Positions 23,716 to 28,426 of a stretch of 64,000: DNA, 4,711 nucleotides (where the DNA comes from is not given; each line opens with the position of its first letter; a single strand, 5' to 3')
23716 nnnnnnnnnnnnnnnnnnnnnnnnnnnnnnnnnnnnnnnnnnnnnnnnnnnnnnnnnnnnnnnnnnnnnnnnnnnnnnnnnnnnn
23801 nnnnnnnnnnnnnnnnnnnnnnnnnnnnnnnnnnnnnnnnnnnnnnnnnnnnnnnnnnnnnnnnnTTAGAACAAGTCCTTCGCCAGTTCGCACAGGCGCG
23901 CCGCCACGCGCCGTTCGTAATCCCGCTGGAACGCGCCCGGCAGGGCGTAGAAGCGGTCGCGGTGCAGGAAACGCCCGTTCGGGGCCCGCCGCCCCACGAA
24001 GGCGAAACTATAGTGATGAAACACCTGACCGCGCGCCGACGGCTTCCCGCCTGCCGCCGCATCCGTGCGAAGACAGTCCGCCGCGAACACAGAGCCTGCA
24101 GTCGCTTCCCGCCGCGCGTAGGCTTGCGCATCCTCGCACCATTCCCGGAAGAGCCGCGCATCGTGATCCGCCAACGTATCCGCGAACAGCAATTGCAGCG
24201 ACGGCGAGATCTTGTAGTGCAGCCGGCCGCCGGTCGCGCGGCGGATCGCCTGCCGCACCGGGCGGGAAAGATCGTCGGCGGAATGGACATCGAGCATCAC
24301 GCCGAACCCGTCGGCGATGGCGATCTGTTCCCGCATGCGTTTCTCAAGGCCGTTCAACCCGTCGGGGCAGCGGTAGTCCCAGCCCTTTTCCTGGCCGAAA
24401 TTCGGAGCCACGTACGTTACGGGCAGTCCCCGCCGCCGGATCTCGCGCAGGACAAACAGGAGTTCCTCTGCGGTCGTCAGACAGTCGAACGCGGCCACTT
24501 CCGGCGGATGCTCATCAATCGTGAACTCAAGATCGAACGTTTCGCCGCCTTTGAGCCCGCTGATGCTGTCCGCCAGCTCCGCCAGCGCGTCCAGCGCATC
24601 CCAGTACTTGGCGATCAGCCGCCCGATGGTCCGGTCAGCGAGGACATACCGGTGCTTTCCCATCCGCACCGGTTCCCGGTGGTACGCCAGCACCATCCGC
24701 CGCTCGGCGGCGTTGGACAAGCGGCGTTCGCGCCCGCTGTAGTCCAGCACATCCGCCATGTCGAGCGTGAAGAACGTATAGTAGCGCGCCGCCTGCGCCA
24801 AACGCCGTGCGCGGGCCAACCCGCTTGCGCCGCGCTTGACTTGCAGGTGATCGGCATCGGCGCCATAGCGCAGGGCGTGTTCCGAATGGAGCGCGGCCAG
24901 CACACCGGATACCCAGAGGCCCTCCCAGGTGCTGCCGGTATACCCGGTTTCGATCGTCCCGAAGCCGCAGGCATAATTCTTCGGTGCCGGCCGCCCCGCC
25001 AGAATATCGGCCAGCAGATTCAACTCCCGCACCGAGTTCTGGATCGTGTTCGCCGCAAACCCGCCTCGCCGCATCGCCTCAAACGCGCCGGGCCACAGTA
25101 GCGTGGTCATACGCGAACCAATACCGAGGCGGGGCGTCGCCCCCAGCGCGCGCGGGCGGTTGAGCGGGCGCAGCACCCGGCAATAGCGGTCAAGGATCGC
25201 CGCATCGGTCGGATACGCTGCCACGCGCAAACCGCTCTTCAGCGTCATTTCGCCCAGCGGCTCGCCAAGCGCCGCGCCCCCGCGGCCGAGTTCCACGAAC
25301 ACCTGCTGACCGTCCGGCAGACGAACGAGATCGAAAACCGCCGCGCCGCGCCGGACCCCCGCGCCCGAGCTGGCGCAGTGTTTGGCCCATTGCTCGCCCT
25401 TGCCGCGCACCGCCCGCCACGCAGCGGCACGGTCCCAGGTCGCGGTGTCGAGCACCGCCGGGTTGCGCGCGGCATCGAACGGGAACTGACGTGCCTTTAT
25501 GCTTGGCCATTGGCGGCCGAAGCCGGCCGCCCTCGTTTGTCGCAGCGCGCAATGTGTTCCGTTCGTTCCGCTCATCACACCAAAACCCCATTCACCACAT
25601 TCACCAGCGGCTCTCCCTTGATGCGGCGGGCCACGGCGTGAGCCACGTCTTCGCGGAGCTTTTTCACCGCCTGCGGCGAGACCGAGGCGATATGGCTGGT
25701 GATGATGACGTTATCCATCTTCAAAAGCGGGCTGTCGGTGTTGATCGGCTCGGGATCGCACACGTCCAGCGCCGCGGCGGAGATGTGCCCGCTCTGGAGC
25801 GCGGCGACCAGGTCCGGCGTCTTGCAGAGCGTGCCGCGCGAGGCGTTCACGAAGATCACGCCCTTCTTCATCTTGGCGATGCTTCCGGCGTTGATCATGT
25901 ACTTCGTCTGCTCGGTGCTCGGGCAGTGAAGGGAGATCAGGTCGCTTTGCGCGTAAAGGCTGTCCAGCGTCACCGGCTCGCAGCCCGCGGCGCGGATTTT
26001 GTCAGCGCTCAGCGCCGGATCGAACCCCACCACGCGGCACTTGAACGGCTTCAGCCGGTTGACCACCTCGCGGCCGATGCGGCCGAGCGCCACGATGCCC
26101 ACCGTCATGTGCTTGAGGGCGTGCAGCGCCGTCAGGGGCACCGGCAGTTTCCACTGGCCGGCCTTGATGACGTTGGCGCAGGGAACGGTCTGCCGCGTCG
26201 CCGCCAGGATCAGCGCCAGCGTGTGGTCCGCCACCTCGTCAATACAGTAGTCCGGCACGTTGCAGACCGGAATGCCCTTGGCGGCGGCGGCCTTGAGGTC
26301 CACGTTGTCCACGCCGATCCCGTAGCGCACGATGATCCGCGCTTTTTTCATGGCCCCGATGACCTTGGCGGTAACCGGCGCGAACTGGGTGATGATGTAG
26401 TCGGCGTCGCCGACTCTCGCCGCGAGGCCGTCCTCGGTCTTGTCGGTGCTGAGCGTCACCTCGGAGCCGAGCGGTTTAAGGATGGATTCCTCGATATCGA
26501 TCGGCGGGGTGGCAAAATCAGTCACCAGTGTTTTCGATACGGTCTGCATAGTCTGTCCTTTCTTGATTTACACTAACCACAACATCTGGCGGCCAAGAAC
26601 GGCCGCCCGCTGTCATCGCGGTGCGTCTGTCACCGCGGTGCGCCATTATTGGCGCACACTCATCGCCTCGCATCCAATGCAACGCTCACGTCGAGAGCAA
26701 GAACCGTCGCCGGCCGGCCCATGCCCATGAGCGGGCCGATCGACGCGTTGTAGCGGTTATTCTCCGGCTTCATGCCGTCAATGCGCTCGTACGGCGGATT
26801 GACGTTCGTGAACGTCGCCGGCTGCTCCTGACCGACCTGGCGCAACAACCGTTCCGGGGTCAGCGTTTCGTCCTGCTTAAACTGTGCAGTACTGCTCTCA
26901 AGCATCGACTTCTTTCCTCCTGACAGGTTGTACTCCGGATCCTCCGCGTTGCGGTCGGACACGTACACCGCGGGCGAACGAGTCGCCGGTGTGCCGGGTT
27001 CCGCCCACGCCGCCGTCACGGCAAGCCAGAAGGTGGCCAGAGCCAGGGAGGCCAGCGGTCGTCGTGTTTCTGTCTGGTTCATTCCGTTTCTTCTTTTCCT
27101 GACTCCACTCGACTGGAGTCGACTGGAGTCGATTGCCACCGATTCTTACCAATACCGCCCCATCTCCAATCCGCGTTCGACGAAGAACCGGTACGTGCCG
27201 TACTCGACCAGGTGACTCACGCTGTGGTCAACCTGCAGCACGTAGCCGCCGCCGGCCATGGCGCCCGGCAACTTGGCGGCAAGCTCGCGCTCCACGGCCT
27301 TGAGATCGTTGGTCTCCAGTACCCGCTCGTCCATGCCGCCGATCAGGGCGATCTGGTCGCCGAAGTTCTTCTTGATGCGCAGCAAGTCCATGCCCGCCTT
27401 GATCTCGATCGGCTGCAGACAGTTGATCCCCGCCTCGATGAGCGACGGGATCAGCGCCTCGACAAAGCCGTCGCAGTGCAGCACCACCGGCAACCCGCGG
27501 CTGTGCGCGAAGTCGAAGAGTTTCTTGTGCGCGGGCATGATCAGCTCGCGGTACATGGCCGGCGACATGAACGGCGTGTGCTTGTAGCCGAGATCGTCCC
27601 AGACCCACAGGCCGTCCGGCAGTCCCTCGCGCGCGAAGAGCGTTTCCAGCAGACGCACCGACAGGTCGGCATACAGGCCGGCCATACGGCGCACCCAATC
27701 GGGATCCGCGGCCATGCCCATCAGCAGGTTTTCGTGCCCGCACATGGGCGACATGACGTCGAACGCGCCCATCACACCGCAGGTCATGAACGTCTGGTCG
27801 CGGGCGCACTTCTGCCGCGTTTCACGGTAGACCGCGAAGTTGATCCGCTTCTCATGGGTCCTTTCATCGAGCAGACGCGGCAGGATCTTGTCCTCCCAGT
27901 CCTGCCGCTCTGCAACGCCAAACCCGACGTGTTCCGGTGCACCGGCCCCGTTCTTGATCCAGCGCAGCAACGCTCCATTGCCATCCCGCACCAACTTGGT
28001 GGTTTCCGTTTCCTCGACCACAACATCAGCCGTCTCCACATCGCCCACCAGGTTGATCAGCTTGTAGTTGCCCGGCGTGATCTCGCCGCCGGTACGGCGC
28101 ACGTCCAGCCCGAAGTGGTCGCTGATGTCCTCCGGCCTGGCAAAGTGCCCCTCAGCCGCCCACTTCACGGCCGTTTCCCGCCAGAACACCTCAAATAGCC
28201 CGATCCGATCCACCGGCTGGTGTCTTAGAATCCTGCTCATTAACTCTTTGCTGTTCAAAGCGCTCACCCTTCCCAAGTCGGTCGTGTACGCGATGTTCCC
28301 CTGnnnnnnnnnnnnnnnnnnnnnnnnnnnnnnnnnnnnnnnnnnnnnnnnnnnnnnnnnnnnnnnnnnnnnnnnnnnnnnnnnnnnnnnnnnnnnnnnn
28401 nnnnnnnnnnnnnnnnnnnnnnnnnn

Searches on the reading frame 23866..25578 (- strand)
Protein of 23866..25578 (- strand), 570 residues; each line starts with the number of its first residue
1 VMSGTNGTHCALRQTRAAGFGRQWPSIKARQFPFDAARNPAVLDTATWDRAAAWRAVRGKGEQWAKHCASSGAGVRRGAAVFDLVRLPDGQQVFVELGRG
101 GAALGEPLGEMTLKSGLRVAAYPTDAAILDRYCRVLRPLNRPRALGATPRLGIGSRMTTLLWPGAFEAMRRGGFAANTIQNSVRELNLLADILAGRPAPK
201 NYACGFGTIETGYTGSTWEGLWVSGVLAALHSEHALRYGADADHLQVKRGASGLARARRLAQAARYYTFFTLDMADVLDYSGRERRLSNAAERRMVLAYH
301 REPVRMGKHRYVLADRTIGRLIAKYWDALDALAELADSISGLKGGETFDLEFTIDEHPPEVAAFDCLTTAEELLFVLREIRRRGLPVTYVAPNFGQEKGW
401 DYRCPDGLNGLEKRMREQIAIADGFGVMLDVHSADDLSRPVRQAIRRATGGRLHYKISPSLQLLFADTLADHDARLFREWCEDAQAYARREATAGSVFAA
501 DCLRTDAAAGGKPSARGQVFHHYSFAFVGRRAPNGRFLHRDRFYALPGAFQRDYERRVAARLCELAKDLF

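Call 8: search_protein_families(library=pfam, proteins=[window:23866-25578:-], max_evalue=0.001)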
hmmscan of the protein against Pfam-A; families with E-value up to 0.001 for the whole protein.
window:23866-25578:- (570 aa): 1 family
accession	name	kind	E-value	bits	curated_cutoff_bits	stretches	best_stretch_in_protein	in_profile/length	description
PF16257.11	UxaE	-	4.6e-19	68.9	27.1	1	214-488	120-387/475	tagaturonate epimerase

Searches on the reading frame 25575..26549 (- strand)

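Call 8: search_protein_families(library=pfam, proteins=[window:25575-26549:-], max_evalue=0.001)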
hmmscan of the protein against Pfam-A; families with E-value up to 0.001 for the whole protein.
window:25575-26549:- (324 aa): 2 families
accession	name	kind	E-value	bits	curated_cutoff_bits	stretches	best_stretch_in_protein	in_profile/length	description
PF02826.25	2-Hacid_dh_C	-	2.4e-57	193.6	25.1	1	111-288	1-178/178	D-isomer specific 2-hydroxyacid dehydrogenase, NAD binding domain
PF00389.36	2-Hacid_dh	-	2.1e-27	95.9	24.6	1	19-320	7-134/134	D-isomer specific 2-hydroxyacid dehydrogenase, catalytic domain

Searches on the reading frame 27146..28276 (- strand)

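Call 9: search_protein_families(library=pfam, proteins=[window:27146-28276:-], max_evalue=0.001)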
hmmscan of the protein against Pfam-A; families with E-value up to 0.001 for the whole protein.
window:27146-28276:- (376 aa): 1 family
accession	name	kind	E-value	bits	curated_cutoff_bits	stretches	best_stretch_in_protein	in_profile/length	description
PF01208.23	URO-D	-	2.7e-18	66.6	23.9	1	151-367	127-341/346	Uroporphyrinogen decarboxylase (URO-D)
